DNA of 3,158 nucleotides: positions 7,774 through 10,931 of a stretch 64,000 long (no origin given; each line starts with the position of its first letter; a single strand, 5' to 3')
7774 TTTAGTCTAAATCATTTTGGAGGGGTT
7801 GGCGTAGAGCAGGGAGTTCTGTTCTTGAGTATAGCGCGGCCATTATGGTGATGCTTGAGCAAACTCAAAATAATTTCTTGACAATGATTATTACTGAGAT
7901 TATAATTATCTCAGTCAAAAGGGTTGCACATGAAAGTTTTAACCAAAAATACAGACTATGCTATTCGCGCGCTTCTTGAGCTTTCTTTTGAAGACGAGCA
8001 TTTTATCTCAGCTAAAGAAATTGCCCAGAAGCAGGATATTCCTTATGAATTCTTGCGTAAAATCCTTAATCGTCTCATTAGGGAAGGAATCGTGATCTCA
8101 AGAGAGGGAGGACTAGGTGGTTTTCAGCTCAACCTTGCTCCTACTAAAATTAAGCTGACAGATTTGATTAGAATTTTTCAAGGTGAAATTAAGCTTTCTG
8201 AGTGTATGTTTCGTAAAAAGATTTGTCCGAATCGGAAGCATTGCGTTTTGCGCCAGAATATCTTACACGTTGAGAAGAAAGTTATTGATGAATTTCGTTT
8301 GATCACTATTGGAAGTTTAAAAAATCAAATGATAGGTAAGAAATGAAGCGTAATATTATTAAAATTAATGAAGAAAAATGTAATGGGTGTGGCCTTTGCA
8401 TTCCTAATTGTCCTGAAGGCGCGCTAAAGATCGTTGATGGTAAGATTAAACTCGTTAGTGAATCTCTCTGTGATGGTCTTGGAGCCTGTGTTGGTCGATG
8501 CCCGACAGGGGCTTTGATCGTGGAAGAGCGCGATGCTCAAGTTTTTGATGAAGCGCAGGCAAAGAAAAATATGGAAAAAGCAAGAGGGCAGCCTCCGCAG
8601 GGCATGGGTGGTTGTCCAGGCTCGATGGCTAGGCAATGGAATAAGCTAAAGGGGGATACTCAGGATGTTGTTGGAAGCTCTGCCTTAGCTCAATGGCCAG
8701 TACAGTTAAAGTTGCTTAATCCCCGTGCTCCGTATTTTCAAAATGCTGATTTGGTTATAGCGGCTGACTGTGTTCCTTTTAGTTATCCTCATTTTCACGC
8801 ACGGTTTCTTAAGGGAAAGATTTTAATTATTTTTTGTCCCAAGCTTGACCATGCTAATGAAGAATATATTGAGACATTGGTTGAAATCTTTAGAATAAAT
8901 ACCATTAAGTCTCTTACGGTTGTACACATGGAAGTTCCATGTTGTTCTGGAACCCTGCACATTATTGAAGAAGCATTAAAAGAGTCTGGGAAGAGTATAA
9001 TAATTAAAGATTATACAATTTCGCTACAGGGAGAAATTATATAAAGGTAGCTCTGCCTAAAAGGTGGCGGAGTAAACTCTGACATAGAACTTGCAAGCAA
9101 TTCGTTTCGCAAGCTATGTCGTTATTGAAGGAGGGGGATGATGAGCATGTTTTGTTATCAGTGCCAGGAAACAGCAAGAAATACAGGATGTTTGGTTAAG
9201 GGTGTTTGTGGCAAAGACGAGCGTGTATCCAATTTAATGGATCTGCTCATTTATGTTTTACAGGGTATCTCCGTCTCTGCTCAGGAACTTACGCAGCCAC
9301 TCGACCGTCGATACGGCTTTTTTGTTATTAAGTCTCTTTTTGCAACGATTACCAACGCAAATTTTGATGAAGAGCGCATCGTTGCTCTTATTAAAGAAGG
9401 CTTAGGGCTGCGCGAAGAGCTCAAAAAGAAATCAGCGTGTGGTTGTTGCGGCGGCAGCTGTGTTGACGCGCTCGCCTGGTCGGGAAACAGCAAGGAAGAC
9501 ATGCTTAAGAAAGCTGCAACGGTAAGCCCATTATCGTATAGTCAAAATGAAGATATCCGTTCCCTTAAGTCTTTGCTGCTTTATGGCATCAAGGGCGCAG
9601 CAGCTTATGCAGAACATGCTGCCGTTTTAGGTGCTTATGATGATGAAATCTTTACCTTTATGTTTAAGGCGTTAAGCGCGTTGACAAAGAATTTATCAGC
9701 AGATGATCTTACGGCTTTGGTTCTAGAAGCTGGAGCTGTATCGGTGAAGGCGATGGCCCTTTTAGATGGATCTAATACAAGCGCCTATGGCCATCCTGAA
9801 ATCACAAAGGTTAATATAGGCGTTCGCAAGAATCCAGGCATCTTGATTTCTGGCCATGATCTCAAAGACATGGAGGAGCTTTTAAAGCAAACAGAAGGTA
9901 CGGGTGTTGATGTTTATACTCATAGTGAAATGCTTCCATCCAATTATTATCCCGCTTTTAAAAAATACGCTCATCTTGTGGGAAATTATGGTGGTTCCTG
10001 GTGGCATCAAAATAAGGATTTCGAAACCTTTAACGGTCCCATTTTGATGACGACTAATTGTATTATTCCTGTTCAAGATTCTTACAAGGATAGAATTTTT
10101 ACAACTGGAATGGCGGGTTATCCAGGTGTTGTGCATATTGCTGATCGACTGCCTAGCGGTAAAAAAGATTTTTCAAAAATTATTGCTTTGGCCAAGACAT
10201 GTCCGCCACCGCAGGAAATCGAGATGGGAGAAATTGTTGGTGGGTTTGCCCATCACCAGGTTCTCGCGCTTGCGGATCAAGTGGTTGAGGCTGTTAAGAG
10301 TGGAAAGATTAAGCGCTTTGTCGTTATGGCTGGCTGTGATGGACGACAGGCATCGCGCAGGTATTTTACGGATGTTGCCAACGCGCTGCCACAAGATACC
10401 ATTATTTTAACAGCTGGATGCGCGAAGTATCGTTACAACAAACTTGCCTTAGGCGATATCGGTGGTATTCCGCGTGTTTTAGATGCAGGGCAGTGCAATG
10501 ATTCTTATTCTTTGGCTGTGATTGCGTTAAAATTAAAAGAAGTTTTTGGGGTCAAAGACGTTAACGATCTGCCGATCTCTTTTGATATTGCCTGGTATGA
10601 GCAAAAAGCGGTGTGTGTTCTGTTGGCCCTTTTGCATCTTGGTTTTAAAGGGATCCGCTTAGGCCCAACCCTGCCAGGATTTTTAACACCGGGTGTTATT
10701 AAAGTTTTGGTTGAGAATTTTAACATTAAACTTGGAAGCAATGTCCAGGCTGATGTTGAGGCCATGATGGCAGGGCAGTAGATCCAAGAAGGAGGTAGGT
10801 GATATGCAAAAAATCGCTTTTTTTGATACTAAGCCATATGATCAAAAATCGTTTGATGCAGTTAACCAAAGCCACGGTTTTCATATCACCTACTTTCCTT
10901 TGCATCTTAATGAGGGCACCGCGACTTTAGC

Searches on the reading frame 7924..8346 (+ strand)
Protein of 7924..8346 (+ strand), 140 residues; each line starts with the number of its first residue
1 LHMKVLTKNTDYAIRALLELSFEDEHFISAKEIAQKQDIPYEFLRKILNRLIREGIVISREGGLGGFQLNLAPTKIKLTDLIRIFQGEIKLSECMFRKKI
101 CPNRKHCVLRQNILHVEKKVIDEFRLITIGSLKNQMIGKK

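Call 56: search_protein_families(library=pfam, proteins=[window:7924-8346:+], max_evalue=0.00001)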
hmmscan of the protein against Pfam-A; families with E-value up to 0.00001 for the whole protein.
window:7924-8346:+ (140 aa): 1 family
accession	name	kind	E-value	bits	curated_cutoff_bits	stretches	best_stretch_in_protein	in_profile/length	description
PF02082.26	Rrf2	-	2.1e-29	102.8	30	1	6-133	1-130/132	Iron-dependent Transcriptional regulator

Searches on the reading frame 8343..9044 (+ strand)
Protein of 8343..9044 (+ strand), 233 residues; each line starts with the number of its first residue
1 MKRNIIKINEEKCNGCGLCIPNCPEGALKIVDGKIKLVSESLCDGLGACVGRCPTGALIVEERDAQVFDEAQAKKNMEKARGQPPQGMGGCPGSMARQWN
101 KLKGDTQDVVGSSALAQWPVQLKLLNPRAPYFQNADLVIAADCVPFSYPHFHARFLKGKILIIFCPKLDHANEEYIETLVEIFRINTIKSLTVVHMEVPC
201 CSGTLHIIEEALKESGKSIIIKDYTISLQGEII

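Call 56: search_protein_families(library=pfam, proteins=[window:8343-9044:+], max_evalue=0.00001)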
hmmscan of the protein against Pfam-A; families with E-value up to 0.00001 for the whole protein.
window:8343-9044:+ (233 aa): 8 families
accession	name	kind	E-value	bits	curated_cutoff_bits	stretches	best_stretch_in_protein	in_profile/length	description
PF00037.32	Fer4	-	3.8e-14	52.3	21.1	1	6-29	1-24/24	4Fe-4S binding domain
PF12837.12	Fer4_6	-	2.9e-10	40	25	1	5-28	1-24/24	4Fe-4S binding domain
PF12838.12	Fer4_7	-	4.4e-10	40.3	27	1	12-57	1-52/52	4Fe-4S dicluster domain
PF13237.11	Fer4_10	-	5.4e-09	36.3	25.5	1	6-54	2-53/53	4Fe-4S dicluster domain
PF13187.11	Fer4_9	-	1.8e-07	31.5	27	1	12-57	1-51/52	4Fe-4S dicluster domain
PF14697.11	Fer4_21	-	2.2e-06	28.2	35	1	7-56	2-55/59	4Fe-4S dicluster domain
PF13484.11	Fer4_16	-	5.8e-06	27.4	30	0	12-31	1-20/66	4Fe-4S double cluster binding domain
PF25160.1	LdpA_Fe-S-bd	-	6.2e-06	26.3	27.6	0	7-29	22-44/49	LdpA Fe-S cluster-binding domain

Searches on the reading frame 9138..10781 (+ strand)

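Call 5: search_protein_families(library=ncbifam, proteins=[window:9138-10781:+], max_evalue=0.01)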
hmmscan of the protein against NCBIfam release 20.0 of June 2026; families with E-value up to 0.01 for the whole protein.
window:9138-10781:+ (547 aa): 3 families
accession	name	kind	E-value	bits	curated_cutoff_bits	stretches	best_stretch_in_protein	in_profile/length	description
NF003658.0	PRK05290.1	equivalog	2.4e-248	825.2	367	1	4-545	1-545/546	hydroxylamine reductase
TIGR01703.1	hybrid_clust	equivalog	9.2e-225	747.1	360.8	1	4-543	1-521/522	hydroxylamine reductase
TIGR01702.1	CO_DH_cata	equivalog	2.9e-07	29.1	478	1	365-511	401-570/621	anaerobic carbon-monoxide dehydrogenase catalytic subunit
